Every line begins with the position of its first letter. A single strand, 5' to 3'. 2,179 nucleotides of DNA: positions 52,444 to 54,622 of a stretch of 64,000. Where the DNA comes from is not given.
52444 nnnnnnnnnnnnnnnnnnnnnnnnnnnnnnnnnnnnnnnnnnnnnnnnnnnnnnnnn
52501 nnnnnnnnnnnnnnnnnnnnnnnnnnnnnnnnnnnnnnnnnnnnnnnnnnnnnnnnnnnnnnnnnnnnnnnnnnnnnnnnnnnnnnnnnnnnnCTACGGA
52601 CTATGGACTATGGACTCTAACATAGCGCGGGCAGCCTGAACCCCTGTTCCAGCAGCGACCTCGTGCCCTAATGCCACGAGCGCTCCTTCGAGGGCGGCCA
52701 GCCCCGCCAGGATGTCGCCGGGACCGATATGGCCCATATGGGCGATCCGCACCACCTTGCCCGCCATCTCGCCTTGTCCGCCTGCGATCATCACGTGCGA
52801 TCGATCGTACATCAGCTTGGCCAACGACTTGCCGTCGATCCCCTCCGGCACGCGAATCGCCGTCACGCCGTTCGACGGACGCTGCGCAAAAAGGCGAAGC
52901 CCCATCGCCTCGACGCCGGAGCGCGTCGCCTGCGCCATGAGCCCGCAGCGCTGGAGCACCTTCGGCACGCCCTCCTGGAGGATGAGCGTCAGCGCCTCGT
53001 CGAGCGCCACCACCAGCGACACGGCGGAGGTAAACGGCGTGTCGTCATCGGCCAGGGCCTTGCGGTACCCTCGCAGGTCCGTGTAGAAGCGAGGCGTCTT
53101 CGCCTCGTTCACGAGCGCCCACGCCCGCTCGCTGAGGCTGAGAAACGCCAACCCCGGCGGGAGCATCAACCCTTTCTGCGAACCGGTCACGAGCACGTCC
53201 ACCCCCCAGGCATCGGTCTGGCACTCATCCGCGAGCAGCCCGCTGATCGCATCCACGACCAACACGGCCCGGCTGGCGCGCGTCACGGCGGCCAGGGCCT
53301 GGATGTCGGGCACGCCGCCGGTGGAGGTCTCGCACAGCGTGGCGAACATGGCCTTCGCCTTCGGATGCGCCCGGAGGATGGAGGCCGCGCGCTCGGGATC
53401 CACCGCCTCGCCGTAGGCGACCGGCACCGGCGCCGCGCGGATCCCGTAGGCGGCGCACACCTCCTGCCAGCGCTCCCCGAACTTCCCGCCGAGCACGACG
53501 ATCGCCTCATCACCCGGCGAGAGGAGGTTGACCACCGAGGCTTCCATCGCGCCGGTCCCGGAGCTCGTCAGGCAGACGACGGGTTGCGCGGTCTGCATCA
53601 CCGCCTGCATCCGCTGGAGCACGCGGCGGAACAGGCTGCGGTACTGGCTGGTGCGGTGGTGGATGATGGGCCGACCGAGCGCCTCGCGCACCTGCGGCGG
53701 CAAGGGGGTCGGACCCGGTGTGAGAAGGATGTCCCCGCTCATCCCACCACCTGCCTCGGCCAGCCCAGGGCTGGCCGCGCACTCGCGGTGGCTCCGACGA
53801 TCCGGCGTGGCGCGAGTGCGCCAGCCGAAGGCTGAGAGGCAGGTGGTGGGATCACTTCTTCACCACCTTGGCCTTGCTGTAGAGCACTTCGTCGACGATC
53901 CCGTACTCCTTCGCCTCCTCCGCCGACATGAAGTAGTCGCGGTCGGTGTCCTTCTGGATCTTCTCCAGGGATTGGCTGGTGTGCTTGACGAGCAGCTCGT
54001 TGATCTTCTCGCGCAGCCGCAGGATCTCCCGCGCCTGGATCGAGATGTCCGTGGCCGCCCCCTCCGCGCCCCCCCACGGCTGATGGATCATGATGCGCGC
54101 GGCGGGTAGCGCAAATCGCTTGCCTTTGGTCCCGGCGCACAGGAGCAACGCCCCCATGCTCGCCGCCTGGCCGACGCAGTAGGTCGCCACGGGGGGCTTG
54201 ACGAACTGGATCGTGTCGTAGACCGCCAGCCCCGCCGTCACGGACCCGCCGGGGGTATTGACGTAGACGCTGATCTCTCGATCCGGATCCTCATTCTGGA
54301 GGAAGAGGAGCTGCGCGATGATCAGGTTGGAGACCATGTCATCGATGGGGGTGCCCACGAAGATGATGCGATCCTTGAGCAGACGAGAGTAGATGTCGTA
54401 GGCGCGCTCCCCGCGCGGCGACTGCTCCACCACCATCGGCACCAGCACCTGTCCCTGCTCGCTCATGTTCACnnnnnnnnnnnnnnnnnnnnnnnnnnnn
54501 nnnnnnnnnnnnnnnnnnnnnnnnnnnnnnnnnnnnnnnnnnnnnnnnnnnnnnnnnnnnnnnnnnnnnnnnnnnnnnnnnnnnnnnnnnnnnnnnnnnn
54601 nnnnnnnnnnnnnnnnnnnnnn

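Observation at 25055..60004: Family of palindromic elements with conserved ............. termini that bridge stop and start codons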

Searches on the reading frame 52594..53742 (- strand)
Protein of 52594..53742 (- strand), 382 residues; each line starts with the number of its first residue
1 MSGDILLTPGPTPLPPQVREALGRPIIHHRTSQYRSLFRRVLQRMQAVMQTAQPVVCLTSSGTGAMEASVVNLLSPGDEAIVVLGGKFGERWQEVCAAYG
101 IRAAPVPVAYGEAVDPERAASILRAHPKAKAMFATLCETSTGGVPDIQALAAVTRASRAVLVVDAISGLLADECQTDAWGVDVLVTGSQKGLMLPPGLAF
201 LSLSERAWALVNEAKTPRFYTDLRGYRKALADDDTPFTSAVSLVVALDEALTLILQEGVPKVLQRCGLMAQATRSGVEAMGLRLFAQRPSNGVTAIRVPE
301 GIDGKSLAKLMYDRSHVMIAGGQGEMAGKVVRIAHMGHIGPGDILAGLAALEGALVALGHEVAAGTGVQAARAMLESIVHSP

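Call 14: search_protein_families(library=pfam, proteins=[window:52594-53742:-])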
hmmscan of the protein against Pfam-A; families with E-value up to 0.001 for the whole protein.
window:52594-53742:- (382 aa): 3 families
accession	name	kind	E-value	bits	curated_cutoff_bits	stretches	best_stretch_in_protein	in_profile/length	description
PF00266.25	Aminotran_5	-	7.2e-22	78.3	21.5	1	26-323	33-339/371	Aminotransferase class-V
PF01053.26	Cys_Met_Meta_PP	-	2.6e-07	30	27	1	34-170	49-181/381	Cys/Met metabolism PLP-dependent enzyme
PF00155.27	Aminotran_1_2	-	5.9e-05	22.9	19.7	1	54-323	66-334/361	Aminotransferase class I and II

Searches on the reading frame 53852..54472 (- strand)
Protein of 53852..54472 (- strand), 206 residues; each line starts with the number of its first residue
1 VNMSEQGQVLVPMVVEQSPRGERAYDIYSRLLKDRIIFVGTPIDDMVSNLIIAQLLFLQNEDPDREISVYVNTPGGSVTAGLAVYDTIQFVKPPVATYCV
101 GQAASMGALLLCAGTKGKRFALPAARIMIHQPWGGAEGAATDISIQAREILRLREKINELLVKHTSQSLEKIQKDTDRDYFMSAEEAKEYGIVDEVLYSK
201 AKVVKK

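Call 14: search_protein_families(library=pfam, proteins=[window:53852-54472:-])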
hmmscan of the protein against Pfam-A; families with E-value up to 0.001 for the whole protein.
window:53852-54472:- (206 aa): 2 families
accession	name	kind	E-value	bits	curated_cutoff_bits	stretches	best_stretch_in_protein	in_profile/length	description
PF00574.28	CLP_protease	-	5.6e-85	284.2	20.2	1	20-198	2-180/182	Clp protease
PF25145.1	NfeD1b_N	-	0.0008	19.5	40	0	65-110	32-77/189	NfeD1b, N-terminal domain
